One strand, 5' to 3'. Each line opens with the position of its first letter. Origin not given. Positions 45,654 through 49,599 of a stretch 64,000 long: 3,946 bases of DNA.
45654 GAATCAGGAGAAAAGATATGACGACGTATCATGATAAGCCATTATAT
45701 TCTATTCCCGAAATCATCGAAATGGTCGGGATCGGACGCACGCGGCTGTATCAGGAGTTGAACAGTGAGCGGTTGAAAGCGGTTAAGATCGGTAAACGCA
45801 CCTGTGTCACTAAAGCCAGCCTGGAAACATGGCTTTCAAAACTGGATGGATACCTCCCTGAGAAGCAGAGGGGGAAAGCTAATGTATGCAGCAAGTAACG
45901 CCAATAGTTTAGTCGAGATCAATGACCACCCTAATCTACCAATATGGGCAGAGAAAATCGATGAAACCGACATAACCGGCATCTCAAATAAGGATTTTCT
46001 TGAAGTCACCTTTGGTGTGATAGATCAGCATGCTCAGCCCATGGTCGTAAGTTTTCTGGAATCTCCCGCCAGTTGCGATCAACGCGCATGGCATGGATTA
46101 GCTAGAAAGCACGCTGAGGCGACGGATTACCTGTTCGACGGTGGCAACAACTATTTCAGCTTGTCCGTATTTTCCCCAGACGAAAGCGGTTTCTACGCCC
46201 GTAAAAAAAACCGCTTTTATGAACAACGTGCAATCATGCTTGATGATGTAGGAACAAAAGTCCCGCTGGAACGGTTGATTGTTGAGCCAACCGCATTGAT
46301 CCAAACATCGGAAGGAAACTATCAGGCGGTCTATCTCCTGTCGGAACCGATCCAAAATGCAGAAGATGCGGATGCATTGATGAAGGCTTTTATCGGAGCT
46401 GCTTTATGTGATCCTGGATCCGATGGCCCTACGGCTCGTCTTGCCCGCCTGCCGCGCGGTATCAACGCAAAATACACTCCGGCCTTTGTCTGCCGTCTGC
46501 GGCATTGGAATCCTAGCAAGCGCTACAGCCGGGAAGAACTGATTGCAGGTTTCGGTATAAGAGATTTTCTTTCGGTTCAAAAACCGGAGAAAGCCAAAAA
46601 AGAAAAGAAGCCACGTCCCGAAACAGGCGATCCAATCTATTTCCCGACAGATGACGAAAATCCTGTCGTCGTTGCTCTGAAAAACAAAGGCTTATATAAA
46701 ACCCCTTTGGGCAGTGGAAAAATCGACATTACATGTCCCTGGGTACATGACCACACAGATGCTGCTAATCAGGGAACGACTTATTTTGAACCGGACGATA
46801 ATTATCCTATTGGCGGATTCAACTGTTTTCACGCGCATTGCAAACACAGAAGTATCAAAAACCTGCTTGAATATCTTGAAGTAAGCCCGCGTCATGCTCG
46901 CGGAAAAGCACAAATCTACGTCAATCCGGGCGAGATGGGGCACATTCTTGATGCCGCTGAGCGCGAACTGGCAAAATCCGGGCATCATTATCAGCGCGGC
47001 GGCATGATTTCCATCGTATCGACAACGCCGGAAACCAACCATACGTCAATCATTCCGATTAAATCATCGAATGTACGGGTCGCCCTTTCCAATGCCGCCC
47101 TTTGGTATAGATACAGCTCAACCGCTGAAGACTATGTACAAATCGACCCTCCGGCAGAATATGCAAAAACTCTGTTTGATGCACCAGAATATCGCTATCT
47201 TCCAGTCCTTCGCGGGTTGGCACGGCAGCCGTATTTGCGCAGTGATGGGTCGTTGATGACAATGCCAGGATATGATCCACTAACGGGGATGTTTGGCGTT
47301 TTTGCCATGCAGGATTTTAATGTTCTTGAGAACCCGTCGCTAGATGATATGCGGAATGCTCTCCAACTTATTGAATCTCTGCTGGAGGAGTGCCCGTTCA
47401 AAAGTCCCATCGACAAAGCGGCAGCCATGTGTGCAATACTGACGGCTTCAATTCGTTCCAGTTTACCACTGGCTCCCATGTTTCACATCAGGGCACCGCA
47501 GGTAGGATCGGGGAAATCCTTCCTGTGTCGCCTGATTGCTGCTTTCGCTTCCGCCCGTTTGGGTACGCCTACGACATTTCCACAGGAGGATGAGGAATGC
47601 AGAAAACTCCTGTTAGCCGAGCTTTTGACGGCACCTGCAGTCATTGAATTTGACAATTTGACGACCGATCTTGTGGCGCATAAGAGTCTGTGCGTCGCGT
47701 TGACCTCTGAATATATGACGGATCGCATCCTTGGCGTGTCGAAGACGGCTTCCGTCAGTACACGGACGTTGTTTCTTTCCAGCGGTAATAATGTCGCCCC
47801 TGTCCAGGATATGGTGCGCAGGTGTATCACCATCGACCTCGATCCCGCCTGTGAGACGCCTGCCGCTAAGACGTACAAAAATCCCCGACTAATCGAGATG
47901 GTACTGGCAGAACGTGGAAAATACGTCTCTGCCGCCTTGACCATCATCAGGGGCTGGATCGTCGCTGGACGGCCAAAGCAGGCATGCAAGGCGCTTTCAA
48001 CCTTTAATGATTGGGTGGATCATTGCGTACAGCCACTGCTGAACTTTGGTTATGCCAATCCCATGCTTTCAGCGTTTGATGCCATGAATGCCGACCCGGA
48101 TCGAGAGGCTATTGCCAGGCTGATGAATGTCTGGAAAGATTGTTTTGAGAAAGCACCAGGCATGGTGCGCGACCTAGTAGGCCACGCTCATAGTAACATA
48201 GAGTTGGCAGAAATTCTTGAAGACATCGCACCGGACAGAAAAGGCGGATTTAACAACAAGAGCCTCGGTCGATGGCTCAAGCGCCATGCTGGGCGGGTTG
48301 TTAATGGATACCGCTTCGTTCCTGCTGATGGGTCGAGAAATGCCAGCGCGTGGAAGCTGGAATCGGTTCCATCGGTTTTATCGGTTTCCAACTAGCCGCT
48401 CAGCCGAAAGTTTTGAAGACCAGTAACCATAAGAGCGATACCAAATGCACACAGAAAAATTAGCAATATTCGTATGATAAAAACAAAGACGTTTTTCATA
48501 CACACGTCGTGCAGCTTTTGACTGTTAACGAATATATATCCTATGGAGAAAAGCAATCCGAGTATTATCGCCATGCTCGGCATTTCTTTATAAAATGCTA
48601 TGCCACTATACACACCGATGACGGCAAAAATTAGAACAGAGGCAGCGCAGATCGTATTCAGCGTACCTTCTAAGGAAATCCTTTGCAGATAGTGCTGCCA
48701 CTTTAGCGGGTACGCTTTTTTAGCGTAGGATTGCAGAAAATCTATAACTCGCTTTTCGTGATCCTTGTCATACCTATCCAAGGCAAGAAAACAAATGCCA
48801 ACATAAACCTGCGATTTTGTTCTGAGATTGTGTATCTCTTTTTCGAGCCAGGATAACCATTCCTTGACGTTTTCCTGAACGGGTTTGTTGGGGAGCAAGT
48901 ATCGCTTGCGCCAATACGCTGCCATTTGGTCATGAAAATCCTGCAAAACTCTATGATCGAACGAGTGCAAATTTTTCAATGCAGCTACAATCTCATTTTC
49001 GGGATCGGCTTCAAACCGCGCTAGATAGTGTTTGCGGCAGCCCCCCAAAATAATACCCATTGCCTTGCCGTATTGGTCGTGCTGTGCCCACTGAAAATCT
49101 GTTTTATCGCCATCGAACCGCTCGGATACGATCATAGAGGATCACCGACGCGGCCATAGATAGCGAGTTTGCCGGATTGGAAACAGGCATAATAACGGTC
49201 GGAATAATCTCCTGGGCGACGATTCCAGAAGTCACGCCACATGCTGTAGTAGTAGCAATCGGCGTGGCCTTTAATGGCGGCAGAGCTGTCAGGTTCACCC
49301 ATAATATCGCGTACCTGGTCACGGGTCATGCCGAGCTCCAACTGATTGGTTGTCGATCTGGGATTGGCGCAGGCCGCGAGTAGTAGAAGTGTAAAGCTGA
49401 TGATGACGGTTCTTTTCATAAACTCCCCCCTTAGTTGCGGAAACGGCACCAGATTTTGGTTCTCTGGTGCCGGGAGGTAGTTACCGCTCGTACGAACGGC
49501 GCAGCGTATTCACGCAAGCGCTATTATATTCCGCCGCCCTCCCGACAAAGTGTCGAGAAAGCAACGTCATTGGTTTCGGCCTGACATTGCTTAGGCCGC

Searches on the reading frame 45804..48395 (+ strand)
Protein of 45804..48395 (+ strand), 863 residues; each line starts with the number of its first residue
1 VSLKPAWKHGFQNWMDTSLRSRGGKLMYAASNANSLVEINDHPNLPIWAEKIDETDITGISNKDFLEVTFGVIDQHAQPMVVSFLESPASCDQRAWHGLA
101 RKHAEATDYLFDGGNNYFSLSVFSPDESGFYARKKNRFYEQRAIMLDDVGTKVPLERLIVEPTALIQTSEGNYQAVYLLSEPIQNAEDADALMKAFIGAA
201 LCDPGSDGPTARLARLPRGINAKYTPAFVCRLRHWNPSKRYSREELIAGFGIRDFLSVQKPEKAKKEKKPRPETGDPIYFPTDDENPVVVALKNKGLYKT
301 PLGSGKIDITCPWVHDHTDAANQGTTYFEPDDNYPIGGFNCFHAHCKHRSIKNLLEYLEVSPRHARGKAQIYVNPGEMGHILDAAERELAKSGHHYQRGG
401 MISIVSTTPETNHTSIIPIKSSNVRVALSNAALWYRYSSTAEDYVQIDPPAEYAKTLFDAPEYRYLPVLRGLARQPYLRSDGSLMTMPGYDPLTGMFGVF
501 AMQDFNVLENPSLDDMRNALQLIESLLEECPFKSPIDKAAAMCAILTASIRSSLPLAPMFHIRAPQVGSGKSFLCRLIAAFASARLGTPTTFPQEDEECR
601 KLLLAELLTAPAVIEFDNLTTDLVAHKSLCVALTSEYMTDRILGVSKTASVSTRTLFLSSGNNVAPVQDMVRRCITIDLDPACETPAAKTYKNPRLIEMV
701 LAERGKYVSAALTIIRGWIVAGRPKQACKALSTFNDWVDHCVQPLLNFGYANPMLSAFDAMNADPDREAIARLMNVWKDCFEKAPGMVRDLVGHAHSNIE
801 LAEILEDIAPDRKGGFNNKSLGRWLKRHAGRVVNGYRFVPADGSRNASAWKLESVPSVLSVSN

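Call 9: search_protein_families(library=ncbifam, proteins=[window:45804-48395:+], max_evalue=0.01)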
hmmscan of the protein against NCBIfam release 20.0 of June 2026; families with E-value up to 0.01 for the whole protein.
window:45804-48395:+ (863 aa): 0 families

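Call 26: search_protein_families(library=pfam, proteins=[window:45804-48395:+], max_evalue=0.01)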
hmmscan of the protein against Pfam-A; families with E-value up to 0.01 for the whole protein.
window:45804-48395:+ (863 aa): 1 family
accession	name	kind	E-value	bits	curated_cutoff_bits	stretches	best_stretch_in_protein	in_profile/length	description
PF16793.10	RepB_primase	-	1.2e-05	25.7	24.3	1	136-247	53-176/186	RepB DNA-primase N-terminal domain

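Call 86: search_protein_families(library=phrogs, proteins=[window:45804-48395:+], max_evalue=0.001)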
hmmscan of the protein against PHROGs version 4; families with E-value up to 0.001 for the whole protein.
window:45804-48395:+ (863 aa): 6 families
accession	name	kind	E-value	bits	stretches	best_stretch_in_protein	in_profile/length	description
phrog_29234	-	unknown function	2.5e-81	274.9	1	366-855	354-864/887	-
phrog_10537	-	unknown function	2.5e-46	159.1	1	444-833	801-1193/1229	-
phrog_19930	-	DNA, RNA and nucleotide metabolism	1.7e-20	73.9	1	456-841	470-846/865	DNA polymerase/primase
phrog_4861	-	DNA, RNA and nucleotide metabolism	1.8e-15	58.1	1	131-329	88-304/358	DNA primase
phrog_16950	-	DNA, RNA and nucleotide metabolism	3.3e-08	32.9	1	281-359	251-331/843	DNA primase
phrog_3123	-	unknown function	6.3e-08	32.6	1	117-245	67-189/583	-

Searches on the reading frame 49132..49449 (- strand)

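Call 7: search_protein_families(library=padloc, proteins=[window:49132-49449:-], max_evalue=0.01)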
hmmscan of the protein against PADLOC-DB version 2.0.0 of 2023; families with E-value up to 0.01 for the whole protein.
window:49132-49449:- (105 aa): 0 families

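Call 9: search_protein_families(library=ncbifam, proteins=[window:49132-49449:-], max_evalue=0.01)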
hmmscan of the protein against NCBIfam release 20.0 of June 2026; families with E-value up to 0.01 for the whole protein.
window:49132-49449:- (105 aa): 1 family
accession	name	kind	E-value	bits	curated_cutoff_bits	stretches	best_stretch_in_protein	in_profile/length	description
NF008423.0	PRK11251.1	equivalog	5.2e-05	23.1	65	1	11-70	5-73/112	osmotically-inducible lipoprotein OsmE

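Call 86: search_protein_families(library=phrogs, proteins=[window:49132-49449:-], max_evalue=0.001)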
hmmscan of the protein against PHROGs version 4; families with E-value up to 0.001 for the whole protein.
window:49132-49449:- (105 aa): 2 families
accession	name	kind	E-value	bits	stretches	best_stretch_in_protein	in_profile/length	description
phrog_3135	-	unknown function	0.0002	22.7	1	11-67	1-69/114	-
phrog_18614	-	unknown function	0.00079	20.4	0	15-67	12-70/129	-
